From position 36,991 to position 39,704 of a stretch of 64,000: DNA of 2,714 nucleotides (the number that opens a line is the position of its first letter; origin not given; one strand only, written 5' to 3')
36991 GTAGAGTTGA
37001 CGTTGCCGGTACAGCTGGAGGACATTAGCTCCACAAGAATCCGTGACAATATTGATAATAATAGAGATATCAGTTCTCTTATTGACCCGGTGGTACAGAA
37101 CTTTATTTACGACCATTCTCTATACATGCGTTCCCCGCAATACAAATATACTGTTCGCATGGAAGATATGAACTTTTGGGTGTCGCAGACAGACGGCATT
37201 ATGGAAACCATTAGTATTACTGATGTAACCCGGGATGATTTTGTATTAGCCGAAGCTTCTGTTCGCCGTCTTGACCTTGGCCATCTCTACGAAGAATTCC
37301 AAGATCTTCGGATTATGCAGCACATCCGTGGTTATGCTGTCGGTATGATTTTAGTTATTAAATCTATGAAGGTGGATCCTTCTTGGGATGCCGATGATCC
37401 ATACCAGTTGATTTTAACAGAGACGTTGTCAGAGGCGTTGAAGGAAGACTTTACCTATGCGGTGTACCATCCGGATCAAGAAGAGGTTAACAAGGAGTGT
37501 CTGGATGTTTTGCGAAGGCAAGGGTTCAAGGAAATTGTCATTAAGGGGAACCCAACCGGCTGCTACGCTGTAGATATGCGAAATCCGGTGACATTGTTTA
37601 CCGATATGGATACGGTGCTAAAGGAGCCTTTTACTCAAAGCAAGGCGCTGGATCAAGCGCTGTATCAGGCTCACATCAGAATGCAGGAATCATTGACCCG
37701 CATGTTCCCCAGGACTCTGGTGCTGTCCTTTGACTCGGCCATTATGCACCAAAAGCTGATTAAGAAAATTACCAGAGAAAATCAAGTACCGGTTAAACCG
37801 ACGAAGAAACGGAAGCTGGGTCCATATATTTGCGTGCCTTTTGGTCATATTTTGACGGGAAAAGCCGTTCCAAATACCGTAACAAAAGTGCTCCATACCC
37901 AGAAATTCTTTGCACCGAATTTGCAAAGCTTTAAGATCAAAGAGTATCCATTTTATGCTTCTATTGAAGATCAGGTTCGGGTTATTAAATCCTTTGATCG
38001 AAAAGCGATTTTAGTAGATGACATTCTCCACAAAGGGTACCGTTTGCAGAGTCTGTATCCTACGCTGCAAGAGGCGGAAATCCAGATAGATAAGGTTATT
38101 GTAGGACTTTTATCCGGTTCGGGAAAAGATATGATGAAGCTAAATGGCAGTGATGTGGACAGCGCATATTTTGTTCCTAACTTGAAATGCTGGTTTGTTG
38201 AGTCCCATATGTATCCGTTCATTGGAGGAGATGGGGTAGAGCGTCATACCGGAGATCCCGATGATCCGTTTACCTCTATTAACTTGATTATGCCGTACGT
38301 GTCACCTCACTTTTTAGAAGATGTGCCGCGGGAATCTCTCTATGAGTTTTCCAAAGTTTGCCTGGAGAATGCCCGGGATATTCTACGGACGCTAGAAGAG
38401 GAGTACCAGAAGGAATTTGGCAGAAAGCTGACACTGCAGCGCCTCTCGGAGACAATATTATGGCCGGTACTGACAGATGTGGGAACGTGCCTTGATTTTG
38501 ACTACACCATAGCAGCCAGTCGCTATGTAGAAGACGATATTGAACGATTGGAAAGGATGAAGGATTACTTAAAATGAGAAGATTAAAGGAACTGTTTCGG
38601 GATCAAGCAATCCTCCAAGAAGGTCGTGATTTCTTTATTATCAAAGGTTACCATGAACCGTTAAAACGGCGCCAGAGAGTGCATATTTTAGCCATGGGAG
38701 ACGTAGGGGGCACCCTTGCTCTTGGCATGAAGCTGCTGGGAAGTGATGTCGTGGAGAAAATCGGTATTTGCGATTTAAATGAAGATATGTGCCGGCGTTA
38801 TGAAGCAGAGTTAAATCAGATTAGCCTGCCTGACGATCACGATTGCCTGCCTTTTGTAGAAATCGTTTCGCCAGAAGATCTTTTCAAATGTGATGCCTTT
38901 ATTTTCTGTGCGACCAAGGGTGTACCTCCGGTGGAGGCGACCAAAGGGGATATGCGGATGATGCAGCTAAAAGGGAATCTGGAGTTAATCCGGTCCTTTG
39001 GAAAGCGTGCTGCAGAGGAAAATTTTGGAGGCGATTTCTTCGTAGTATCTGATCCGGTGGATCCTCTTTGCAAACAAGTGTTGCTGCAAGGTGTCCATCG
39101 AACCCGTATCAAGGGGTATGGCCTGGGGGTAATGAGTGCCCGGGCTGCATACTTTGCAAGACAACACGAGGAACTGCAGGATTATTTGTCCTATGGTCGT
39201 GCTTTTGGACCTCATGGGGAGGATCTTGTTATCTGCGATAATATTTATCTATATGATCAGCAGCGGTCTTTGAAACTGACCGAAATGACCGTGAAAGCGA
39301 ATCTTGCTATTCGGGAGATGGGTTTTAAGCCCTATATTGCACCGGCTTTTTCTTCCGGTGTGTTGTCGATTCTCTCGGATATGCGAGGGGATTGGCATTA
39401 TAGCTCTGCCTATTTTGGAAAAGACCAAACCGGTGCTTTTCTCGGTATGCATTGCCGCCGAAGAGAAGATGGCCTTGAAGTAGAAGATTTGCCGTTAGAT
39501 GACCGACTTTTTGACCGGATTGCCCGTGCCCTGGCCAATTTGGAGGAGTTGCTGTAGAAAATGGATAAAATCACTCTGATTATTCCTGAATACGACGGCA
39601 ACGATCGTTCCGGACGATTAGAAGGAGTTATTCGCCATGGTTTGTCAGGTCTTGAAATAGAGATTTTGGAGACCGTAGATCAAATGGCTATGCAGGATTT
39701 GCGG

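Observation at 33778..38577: Giant HD / HEAT-like / NMNAT / PRTase-like fusion protein with no characterised counterpart known to me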

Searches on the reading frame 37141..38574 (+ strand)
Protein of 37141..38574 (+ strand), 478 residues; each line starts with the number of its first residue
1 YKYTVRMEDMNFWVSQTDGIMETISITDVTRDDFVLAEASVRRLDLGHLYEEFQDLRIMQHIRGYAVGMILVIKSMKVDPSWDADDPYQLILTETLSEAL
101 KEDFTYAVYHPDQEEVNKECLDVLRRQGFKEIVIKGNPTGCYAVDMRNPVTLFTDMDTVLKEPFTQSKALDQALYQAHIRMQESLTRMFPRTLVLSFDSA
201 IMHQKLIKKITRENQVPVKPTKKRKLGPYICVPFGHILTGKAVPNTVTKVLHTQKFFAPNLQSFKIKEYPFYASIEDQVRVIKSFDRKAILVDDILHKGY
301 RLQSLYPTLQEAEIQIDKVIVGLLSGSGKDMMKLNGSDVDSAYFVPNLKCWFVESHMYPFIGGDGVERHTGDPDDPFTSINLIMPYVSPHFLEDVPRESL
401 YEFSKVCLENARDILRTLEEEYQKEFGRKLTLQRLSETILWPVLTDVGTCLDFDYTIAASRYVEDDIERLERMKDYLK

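Call 52: search_protein_representatives(protein=window:37141-38574:+)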
Query: 478 residues. Proteins with E-value up to 0.001 (for the whole library): 406; up to 1e-10: 274; up to 1e-30: 168. The best 150 are listed.
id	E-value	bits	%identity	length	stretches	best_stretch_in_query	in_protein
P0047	4.2e-159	546.8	54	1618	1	1-476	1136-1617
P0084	1.9e-135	468.8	51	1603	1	47-477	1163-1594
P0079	8.1e-135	466.7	48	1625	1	26-474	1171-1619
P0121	9.6e-127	440.1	46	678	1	43-475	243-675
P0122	3.8e-126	438.1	44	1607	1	23-477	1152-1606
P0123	6.5e-120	417.6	46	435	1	48-474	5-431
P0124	1.4e-118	413.1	44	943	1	26-475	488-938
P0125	2.4e-118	412.4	41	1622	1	24-475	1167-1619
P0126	6.8e-118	410.9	44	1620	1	30-474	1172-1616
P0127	4.9e-116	404.8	46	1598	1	26-475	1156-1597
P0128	7.8e-116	404.1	44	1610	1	21-475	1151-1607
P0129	7.6e-115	400.9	45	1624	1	26-474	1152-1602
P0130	9.6e-114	397.2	41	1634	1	15-474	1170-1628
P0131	1.5e-111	390.0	46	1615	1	84-477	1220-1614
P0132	4.8e-111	388.3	44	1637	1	37-477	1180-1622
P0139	1.6e-107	376.7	40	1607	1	28-477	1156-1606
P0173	9.3e-93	328.0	39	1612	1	45-475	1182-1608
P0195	4.3e-84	299.5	36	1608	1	32-474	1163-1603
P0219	1.1e-73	265.1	33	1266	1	23-473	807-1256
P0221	2.1e-73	264.2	34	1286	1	23-478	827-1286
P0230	3.0e-66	240.7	39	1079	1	144-473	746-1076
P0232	2.1e-65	237.9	39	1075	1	143-474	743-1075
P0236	1.5e-58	215.2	36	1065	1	142-475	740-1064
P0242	2.1e-54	201.6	38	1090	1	143-442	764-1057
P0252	1.2e-47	179.3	34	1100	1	67-440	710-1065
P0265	8.9e-41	156.7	27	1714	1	88-472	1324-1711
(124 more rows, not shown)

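Call 53: search_protein_families(library=pfam, proteins=[P0230, P0232, P0236, P0242, P0252, P0219, P0221, P0265], max_evalue=0.01)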
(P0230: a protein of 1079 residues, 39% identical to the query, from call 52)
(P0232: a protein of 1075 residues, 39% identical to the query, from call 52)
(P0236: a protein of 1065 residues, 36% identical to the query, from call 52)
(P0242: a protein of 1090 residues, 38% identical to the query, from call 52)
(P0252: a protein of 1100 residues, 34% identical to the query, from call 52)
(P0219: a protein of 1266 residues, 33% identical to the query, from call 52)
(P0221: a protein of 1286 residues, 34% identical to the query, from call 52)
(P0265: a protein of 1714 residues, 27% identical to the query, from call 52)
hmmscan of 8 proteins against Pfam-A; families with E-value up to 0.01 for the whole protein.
P0230 (1079 aa): 1 family
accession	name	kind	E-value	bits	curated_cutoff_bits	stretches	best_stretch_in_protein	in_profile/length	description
PF01467.32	CTP_transf_like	-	2.2e-05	25.1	21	1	470-625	1-131/133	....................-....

P0232 (1075 aa): 2 families
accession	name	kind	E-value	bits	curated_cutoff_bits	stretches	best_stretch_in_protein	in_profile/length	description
PF01467.32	CTP_transf_like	-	1.1e-05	26.1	21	1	472-624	1-131/133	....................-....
PF12719.13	Cnd3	-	0.0084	15.8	25.8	0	61-127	60-127/288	Nuclear condensing complex subunits, C-term domain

P0236 (1065 aa): 0 families

P0242 (1090 aa): 0 families

P0252 (1100 aa): 0 families

P0219 (1266 aa): 4 families
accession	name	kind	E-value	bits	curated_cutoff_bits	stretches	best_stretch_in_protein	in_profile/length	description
PF01467.32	CTP_transf_like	-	2.2e-09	38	21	1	559-723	1-131/133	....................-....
PF20926.3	Htt_N-HEAT_1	-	0.00066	20.5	31.2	0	112-153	103-144/152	Huntingtin, N-terminal HEAT 1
PF00156.33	Pribosyltran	-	0.0011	18.7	26.3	1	1055-1121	79-137/158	Phosphoribosyl transferase domain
PF02985.28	HEAT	-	0.0036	17.8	23.5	0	129-156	1-28/31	HEAT repeat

P0221 (1286 aa): 1 family
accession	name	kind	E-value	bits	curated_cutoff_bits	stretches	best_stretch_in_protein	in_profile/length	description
PF01467.32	CTP_transf_like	-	3.3e-05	24.5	21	1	613-713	1-94/133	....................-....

P0265 (1714 aa): 2 families
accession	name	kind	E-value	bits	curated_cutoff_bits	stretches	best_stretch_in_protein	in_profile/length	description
PF01467.32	CTP_transf_like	-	8.4e-06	26.5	21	1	977-1147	2-132/133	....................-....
PF01966.28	HD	-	0.0003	21.5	22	1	201-286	2-97/116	HD domain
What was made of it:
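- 37636..38574 (+): Type-I-PRTase-like domain (aa 1296-1608) with a remodelled PRPP loop VDD(I/L)LHKGYR and a hood-like motif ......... Pfam Pribosyltran at E 1e-3 in variant P0219 (call 53).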

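Call 54: find_encoding_contigs(protein=P0230, flank=8000, max_places=3)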
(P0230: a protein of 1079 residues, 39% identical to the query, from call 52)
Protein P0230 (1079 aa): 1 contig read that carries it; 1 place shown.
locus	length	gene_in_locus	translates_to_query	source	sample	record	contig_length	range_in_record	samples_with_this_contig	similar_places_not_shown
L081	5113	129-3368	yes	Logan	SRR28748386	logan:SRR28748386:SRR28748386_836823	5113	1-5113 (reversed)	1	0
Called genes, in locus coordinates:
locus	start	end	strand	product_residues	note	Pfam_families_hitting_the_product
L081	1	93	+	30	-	?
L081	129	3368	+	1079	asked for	PF01467:CTP_transf_like (faint)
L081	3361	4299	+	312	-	PF00056:Ldh_1_N (weak)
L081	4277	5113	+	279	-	?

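Call 55: find_encoding_contigs(protein=P0219, flank=8000, max_places=3)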
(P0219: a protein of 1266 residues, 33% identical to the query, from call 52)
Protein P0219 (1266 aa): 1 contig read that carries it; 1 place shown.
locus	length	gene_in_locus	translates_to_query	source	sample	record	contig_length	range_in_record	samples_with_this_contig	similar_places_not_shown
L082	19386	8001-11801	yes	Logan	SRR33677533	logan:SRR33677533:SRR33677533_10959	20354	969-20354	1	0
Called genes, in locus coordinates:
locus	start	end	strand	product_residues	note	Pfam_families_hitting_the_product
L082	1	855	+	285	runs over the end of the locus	-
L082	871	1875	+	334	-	PF01699:Na_Ca_ex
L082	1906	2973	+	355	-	PF01321:Creatinase_N, PF00557:Peptidase_M24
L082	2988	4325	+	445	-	PF00342:PGI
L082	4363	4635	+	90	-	PF06803:DUF1232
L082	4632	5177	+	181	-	PF00156:Pribosyltran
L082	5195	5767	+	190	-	PF06130:PTAC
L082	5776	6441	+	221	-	PF01791:DeoC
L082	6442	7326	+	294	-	PF00781:DAGK_cat, PF19279:YegS_C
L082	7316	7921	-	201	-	-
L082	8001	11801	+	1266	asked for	PF01467:CTP_transf_like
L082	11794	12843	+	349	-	PF00056:Ldh_1_N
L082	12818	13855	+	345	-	PF03358:FMN_red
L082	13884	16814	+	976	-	PF01869:BcrAD_BadFG, PF09989:DUF2229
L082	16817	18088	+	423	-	PF09989:DUF2229 (faint)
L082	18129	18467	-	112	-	-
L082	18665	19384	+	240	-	?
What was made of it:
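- Closest known: NadD-YqeK pair. Different: HD is dispensable in some lineages (calls 53-55).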

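Call 57: find_homologous_proteins(query=L082:4632-5174:+, max_evalue=0.00001)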
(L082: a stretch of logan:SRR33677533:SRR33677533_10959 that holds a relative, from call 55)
Query L082:4632-5174:+ (181 aa): 8000 proteins with E <= 0.00001 among 8000 candidates; the best 120 are listed.
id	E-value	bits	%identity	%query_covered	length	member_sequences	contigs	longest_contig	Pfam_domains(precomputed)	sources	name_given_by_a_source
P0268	2.7e-111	387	100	100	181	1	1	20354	PF00156.34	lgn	-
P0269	1.2e-83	297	-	-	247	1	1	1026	PF14681.13,PF00156.34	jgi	-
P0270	5.7e-77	275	71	98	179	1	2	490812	PF00156.34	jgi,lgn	jgi:hypoxanthine phosphoribosyltransferase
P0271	9.0e-77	275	68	98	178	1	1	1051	PF00156.34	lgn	-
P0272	4.2e-76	272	68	98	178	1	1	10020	PF00156.34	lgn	-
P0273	6.6e-76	272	70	98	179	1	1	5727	PF00156.34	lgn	-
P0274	9.7e-76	271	70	98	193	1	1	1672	PF00156.34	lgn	-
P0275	1.3e-75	271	66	98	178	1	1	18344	PF00156.34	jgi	jgi:hypoxanthine phosphoribosyltransferase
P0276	1.6e-75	270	68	99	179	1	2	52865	PF00156.34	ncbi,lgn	-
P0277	2.4e-75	270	69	98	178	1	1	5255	PF00156.34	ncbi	-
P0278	2.5e-75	270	65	98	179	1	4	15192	PF00156.34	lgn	-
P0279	2.7e-75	270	66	98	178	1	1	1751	PF00156.34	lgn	-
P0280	2.8e-75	270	68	98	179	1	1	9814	PF00156.34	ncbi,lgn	-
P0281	3.5e-75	269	66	98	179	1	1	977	PF00156.34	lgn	-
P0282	3.6e-75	269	68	98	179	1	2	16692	PF00156.34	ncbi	-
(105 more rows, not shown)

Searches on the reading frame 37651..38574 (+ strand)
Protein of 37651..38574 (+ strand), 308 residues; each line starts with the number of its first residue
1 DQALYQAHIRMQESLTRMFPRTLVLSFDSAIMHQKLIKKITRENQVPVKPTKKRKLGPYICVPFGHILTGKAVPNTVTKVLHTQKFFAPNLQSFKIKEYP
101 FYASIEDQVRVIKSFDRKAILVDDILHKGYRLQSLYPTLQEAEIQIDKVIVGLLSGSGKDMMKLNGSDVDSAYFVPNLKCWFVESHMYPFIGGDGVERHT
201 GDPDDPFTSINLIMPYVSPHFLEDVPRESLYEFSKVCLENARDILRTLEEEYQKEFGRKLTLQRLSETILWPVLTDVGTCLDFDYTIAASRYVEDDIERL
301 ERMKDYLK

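Call 37: search_protein_families(library=pfam, proteins=[window:37651-38574:+], max_evalue=10)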
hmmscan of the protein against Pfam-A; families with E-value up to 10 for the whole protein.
window:37651-38574:+ (308 aa): 0 families

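Call 42: search_protein_families(library=ncbifam, alignment_id=A4, max_evalue=10)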
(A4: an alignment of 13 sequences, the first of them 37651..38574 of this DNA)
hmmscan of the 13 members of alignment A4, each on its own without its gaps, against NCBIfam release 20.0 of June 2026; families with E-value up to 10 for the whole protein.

A. member 1, window:37651-38574:+ (308 aa): 4 families
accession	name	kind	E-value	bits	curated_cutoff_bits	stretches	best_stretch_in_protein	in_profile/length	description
NF002635.0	PRK02304.1-4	subfamily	0.0039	16.8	146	1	117-170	116-169/188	adenine phosphoribosyltransferase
NF040646.1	HPT_Archaea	equivalog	0.006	16.2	200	1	111-168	110-167/184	hypoxanthine/guanine phosphoribosyltransferase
TIGR01203.1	HGPRTase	equivalog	0.11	12.2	150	1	97-150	61-119/167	hypoxanthine phosphoribosyltransferase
NF006605.0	PRK09162.1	equivalog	0.12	11.8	181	1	115-143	97-125/183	hypoxanthine-guanine phosphoribosyltransferase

B. families by the number of members that match (of 13 scanned): 12 families
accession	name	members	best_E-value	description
NF002635.0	PRK02304.1-4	9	0.00029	adenine phosphoribosyltransferase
NF040646.1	HPT_Archaea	6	0.00062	hypoxanthine/guanine phosphoribosyltransferase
NF006605.0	PRK09162.1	2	0.0031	hypoxanthine-guanine phosphoribosyltransferase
NF003548.0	PRK05205.1-4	2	0.031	bifunctional pyr operon transcriptional regulator/uracil phosphoribosyltransferase PyrR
NF005592.0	PRK07322.1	1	0.021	adenine phosphoribosyltransferase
NF004034.0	PRK05500.1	1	0.035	bifunctional orotidine-5'-phosphate decarboxylase/orotate phosphoribosyltransferase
NF006671.0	PRK09219.1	1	0.076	xanthine phosphoribosyltransferase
TIGR01203.1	HGPRTase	1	0.11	hypoxanthine phosphoribosyltransferase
NF010382.0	PRK13809.1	1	0.12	orotate phosphoribosyltransferase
TIGR00336.1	pyrE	1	0.12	orotate phosphoribosyltransferase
NF045548.1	GDSL_lipase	1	0.14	Rv0518 family GDSL lipase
NF040743.1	ornith_mutase_E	1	0.25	D-ornithine 4,5-aminomutase subunit OraE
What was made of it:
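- On Type I phosphoribosyltransferase (PF00156): NCBIfam APRT/HPT hits of about 17 bits for this protein (best member E 3e-4) against cut-offs of 146-200, but in 9 of 13 and 6 of 13 members (call 42).
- Closest known: Type I phosphoribosyltransferases. Same: Recurrent weak hits go only to type I PRTases (call 42).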

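Call 43: search_solved_structures(query=A4, max_evalue=10, show_alignments=3)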
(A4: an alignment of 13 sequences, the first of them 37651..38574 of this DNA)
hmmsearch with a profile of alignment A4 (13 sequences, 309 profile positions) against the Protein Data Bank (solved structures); distinct sequences matched with E-value up to 10: 0.

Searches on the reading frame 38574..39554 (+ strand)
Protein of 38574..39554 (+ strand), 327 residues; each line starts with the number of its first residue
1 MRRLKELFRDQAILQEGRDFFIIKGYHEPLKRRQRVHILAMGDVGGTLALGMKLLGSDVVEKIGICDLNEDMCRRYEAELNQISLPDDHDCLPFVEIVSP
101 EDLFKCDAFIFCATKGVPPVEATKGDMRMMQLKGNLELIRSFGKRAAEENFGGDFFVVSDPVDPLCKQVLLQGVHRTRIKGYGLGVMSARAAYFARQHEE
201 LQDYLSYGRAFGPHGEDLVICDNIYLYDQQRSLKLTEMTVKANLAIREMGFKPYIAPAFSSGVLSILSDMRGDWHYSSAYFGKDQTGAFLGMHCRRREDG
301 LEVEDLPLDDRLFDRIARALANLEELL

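Call 3: search_protein_families(library=pfam, proteins=[window:38574-39554:+], max_evalue=1)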
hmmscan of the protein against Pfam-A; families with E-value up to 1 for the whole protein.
window:38574-39554:+ (327 aa): 1 family
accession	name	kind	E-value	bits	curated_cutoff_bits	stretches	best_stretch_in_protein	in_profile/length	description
PF00056.29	Ldh_1_N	-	4.9e-05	23.8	27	1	35-170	2-129/141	lactate/malate dehydrogenase, NAD binding domain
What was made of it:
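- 38574..39557 (+): Partner 1: LDH/MDH-like Rossmann protein (327 aa); its start overlaps the giant gene's stop (ATGA). Pfam Ldh_1_N below cut-off (call 3).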

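Call 4: search_protein_families(library=ncbifam, proteins=[window:38574-39554:+], max_evalue=1)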
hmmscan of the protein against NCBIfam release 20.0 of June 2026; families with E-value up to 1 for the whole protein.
window:38574-39554:+ (327 aa): 3 families
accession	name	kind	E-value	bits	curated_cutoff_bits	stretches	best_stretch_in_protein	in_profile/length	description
NF000824.0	PRK00066.1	subfamily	1.4e-08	34.5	339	1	31-216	4-181/316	L-lactate dehydrogenase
TIGR01771.1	L-LDH-NAD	equivalog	9.3e-08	31.7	303.55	1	40-217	3-172/299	L-lactate dehydrogenase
NF004863.0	PRK06223.1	subfamily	7.4e-07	28.6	283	1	32-220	2-182/313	malate dehydrogenase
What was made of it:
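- On L-LDH/MDH family (partner 1): The score is 34.5 bits against 339 (call 4).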

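Call 24: search_solved_structures(query=window:38574-39554:+, max_evalue=1, show_alignments=1)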
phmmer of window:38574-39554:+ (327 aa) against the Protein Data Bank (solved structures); distinct sequences matched with E-value up to 1: 67 (the best 60 are shown).
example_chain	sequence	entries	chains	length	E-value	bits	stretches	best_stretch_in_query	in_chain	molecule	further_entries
4q3n_A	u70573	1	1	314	1.3e-08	37.6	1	33-221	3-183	MGS-M5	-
6j9s_A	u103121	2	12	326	2.9e-07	33.2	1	31-197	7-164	L-lactate dehydrogenase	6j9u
2zqy_A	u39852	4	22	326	6.1e-07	32.1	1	31-215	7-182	L-lactate dehydrogenase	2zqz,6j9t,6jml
9jlo_A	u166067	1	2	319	9.3e-06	28.2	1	31-215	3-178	L-lactate dehydrogenase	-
1llc_A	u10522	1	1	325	1.1e-05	28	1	31-215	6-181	L-LACTATE DEHYDROGENASE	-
9end_A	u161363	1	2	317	1.8e-05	27.3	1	106-219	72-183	Malate dehydrogenase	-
8rwl_A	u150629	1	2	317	2.3e-05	26.9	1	106-219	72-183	Malate dehydrogenase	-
8rs5_A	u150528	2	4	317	2.4e-05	26.8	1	106-219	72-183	Malate dehydrogenase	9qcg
4lmr_A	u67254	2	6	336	5.1e-05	25.8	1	27-221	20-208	L-lactate dehydrogenase 1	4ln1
1t2f_A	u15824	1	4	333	7.8e-05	25.2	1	33-219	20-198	L-lactate dehydrogenase B chain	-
1i0z_A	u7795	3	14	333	7.8e-05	25.2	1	33-219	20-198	L-LACTATE DEHYDROGENASE H CHAIN | L-lactate dehydrogenase B chain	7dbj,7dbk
8s88_A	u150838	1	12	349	8.7e-05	25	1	33-219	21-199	L-lactate dehydrogenase B chain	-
9qyk_A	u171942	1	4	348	8.7e-05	25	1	33-219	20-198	L-lactate dehydrogenase B chain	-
5yta_A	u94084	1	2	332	0.00011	24.6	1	34-219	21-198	L-lactate dehydrogenase B chain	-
6cep_A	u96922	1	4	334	0.00011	24.6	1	34-219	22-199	L-lactate dehydrogenase B chain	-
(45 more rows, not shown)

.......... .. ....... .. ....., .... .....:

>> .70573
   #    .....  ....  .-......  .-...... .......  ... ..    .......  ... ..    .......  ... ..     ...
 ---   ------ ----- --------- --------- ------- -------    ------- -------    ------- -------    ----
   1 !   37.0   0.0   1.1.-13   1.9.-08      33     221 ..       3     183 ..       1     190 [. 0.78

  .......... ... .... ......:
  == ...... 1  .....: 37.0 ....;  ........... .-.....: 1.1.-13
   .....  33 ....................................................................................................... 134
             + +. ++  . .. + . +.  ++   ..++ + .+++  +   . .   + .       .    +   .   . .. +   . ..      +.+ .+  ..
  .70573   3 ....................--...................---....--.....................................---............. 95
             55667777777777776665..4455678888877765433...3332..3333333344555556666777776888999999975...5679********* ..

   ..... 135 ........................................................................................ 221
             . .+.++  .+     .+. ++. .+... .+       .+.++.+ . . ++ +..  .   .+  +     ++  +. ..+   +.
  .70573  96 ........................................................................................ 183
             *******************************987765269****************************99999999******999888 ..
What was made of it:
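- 38574..39557 (+): Best PDB match is 4q3n at E 1e-8 (call 24).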

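Call 51: search_protein_families(library=padloc, proteins=[window:38574-39554:+], max_evalue=0.01)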
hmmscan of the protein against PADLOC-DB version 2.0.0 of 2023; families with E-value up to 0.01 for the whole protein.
window:38574-39554:+ (327 aa): 0 families
